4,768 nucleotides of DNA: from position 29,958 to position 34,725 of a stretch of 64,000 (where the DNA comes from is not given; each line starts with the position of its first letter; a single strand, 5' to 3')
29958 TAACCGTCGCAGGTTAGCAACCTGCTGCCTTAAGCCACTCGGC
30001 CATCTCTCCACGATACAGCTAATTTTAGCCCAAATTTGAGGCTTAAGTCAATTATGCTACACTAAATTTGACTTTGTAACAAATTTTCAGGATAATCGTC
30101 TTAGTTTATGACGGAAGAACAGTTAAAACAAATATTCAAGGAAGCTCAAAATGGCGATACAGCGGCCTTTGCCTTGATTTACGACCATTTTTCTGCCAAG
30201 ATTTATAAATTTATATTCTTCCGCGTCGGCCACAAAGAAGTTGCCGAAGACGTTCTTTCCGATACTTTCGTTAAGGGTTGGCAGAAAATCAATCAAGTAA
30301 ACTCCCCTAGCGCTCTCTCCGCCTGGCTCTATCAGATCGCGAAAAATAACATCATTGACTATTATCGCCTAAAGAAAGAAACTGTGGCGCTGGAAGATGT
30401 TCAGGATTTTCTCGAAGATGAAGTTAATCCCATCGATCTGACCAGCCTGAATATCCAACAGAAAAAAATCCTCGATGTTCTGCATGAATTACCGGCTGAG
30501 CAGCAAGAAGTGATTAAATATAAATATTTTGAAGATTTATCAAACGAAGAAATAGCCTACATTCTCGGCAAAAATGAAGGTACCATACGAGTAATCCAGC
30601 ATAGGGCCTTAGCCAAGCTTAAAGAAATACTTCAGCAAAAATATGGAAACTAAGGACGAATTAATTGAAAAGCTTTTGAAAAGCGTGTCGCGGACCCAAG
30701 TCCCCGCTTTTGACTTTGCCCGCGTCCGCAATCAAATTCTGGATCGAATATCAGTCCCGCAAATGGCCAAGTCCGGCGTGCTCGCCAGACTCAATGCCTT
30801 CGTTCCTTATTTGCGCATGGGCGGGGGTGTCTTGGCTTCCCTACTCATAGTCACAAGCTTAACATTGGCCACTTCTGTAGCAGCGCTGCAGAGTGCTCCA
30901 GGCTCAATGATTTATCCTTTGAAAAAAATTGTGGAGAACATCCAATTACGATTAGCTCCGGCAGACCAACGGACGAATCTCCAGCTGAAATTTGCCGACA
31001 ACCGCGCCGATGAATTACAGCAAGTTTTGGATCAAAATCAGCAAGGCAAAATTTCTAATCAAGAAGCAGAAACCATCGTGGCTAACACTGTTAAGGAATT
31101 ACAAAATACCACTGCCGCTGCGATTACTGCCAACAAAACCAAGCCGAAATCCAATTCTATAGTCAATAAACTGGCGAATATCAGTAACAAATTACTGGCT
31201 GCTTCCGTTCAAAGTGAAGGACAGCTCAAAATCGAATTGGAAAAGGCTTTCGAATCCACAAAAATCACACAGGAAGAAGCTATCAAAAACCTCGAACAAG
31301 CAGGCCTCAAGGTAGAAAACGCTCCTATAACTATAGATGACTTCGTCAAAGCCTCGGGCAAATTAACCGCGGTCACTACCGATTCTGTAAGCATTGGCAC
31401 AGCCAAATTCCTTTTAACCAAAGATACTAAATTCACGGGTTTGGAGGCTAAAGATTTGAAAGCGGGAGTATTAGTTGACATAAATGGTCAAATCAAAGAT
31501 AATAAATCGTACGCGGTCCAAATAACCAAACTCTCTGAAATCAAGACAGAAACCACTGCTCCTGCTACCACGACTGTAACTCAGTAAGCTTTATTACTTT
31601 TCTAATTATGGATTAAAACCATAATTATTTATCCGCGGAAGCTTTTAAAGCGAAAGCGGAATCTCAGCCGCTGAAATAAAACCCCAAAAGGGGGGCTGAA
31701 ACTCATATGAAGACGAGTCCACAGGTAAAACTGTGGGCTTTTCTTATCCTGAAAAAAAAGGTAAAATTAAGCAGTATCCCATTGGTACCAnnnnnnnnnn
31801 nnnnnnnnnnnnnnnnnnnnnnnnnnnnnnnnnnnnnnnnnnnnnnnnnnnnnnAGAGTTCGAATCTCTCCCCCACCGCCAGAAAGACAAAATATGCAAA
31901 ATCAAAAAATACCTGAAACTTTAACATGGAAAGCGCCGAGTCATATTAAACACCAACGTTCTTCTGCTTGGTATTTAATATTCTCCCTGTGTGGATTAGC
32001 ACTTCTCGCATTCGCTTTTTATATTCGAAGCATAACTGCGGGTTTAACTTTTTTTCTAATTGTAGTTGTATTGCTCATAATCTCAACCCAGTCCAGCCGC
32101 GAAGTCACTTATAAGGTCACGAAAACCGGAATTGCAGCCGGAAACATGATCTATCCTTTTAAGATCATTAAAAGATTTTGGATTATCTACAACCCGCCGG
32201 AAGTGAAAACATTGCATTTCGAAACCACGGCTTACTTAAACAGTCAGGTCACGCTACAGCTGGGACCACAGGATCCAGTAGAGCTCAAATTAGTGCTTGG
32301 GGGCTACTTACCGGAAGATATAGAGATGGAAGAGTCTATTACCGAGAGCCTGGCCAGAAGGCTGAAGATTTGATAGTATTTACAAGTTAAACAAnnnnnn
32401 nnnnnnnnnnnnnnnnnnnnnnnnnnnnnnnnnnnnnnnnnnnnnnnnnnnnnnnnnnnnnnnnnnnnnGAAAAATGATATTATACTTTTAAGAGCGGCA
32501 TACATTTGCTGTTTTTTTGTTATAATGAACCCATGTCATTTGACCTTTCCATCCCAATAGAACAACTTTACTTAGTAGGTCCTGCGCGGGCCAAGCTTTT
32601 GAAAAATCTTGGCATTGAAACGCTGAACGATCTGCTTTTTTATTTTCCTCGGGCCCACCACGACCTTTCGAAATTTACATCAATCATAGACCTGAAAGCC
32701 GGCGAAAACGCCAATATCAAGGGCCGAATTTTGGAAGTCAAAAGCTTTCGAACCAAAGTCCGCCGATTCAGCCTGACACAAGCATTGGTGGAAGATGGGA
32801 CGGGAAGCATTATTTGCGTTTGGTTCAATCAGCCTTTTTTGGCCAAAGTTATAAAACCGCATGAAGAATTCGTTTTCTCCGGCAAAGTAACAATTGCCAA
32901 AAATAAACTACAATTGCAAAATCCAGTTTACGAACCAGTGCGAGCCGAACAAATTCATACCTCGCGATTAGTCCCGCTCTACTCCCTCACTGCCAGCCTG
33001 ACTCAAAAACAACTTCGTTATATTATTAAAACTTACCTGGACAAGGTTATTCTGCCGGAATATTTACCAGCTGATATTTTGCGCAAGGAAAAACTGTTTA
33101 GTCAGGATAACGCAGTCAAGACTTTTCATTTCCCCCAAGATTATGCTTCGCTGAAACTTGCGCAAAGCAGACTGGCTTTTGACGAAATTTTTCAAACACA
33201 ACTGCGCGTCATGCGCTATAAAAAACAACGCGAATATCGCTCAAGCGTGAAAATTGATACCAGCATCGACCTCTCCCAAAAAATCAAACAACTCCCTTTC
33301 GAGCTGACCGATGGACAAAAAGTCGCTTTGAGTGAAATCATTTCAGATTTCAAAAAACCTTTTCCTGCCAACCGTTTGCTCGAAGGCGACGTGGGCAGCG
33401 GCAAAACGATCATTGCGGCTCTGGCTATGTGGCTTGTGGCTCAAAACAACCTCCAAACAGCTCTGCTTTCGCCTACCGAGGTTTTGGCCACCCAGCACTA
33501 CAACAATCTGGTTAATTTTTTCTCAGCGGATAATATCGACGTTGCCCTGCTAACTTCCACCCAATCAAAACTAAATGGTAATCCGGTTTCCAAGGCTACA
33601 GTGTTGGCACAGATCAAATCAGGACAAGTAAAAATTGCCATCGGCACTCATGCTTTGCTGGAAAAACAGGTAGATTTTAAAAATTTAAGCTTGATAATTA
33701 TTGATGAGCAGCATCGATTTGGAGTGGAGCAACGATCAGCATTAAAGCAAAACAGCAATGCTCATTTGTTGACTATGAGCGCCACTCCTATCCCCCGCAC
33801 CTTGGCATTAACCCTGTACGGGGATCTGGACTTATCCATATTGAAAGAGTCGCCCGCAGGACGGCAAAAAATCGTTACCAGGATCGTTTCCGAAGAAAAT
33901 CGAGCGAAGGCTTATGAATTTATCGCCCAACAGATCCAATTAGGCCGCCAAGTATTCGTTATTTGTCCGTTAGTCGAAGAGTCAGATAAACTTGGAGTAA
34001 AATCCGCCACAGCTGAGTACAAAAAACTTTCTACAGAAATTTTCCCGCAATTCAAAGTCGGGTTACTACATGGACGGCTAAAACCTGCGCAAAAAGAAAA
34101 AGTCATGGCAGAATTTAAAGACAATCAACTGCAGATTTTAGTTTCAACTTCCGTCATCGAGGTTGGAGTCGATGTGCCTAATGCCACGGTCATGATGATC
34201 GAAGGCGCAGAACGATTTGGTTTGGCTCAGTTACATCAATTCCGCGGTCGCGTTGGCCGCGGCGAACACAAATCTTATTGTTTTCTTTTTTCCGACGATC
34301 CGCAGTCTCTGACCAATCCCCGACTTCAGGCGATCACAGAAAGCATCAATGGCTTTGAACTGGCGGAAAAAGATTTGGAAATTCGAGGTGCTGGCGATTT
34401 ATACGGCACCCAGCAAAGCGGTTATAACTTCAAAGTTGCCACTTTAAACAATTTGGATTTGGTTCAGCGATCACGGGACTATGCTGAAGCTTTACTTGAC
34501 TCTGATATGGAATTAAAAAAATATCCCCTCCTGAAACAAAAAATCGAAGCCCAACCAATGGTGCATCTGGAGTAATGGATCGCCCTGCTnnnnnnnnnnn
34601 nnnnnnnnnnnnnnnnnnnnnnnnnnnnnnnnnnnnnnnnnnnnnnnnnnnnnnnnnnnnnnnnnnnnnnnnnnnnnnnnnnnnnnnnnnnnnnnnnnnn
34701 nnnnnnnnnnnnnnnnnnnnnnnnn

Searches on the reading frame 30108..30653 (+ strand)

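Call 84: search_protein_families(library=pfam, proteins=[window:30108-30653:+], max_evalue=0.00001)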
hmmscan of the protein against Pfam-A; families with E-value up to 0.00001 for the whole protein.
window:30108-30653:+ (181 aa): 3 families
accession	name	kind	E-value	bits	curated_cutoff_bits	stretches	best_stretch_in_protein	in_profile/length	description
PF04545.22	Sigma70_r4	-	1.5e-13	50.5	24.1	1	124-173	1-50/50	Sigma-70, region 4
PF08281.18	Sigma70_r4_2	-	5.1e-13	48.9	25.7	1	120-171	3-54/54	Sigma-70, region 4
PF04542.20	Sigma70_r2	-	9.3e-13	48.2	24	1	25-89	2-68/71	Sigma-70 region 2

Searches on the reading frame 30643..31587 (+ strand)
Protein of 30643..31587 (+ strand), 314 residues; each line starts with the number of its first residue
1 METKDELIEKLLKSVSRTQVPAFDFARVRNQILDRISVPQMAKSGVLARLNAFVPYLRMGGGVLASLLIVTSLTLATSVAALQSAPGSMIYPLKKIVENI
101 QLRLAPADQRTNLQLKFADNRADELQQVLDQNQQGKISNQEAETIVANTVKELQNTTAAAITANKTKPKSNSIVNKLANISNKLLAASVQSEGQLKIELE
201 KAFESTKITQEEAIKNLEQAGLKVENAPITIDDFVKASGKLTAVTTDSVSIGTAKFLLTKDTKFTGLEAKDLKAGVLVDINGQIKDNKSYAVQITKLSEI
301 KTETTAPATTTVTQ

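Call 84: search_protein_families(library=pfam, proteins=[window:30643-31587:+], max_evalue=0.00001)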
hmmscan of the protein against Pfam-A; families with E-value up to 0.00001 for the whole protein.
window:30643-31587:+ (314 aa): 2 families
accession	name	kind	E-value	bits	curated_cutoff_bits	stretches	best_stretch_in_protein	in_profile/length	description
PF18915.5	DUF5667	-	7.3e-08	33.2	27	1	85-166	3-82/99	Domain of unknown function (DUF5667)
PF18914.6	DUF5666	-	2.2e-06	28.3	27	1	239-294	2-59/60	Domain of unknown function (DUF5666)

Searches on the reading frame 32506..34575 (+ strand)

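Call 84: search_protein_families(library=pfam, proteins=[window:32506-34575:+], max_evalue=0.00001)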
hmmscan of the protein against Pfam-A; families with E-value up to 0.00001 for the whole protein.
window:32506-34575:+ (689 aa): 7 families
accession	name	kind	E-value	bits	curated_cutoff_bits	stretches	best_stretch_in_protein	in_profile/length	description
PF17191.10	RecG_wedge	-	4.3e-33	114.6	23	1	18-179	2-160/162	RecG wedge domain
PF00270.35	DEAD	-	2.4e-21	76.6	26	1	271-433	4-164/167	DEAD/DEAH box helicase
PF00271.37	Helicase_C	-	2.5e-20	73.2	23.5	1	476-585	11-108/110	Helicase conserved C-terminal domain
PF04851.21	ResIII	-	3.8e-16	59.9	22.5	1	265-428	2-162/164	Type III restriction enzyme, res subunit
PF19833.4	RecG_dom3_C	-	3.1e-11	43.6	26.8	1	615-677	3-70/87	ATP-dependent DNA helicase RecG, domain 3, C-terminal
PF22590.2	Cas3-like_C_2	-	3.1e-06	27.8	27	1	498-586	12-104/106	CRISPR-associated nuclease/helicase Cas3, C-terminal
PF01336.31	tRNA_anti-codon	-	3.9e-06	27.2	27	0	71-144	3-74/75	OB-fold nucleic acid binding domain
